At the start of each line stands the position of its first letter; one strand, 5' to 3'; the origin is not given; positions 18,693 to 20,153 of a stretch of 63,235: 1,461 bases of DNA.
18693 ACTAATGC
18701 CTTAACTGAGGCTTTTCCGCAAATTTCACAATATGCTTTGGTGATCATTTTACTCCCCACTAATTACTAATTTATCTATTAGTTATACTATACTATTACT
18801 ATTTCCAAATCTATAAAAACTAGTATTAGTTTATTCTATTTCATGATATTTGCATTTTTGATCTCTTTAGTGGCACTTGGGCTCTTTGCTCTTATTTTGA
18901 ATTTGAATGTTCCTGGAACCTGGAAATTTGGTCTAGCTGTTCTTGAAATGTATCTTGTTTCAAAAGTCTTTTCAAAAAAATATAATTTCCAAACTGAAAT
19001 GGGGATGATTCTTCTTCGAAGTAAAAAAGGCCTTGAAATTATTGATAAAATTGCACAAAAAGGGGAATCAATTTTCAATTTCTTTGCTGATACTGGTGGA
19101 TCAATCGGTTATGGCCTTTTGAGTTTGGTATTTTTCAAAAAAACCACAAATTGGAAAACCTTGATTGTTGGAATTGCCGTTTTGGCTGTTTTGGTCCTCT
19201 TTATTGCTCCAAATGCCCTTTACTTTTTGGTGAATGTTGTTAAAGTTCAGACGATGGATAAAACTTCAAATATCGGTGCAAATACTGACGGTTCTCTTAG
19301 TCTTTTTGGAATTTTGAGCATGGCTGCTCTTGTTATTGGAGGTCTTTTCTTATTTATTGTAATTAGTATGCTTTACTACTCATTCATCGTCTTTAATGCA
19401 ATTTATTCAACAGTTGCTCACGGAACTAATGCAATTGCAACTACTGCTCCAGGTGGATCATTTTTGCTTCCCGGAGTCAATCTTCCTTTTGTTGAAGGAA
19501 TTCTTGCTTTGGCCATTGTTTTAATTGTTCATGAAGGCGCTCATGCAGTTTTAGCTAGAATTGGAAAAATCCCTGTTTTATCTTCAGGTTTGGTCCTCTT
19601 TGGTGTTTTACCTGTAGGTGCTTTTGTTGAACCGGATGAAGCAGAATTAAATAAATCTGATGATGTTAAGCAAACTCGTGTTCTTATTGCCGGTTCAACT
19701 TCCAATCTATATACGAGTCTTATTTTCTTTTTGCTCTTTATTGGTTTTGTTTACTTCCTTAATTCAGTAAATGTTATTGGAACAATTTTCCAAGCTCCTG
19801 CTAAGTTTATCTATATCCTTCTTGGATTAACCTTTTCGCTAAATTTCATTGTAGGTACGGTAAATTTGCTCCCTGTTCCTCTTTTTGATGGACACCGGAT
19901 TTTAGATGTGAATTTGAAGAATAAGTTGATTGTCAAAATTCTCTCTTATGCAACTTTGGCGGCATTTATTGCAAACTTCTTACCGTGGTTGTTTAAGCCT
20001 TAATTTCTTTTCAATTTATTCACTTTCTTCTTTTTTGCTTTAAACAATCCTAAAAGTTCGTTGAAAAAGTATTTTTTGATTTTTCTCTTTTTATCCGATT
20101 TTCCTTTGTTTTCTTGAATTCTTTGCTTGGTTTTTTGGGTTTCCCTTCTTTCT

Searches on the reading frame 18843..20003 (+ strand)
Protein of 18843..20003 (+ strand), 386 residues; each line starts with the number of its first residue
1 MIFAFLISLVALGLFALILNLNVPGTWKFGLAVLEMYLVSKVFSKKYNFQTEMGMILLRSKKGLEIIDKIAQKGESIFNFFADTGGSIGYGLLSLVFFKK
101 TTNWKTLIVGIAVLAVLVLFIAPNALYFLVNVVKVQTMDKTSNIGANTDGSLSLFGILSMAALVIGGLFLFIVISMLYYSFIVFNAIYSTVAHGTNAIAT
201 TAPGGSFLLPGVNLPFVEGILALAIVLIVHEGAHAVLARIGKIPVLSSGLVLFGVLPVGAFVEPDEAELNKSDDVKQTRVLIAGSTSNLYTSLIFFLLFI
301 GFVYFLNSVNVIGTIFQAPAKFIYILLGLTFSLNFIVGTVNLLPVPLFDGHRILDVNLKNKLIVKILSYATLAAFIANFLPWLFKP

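Call 37: search_protein_families(library=pfam, proteins=[window:18843-20003:+], max_evalue=0.01)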
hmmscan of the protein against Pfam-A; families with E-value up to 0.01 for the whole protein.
window:18843-20003:+ (386 aa): 1 family
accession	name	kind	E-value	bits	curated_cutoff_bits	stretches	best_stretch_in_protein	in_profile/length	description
PF02163.28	Peptidase_M50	-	1.1e-15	58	27.2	1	219-359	2-195/221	Peptidase family M50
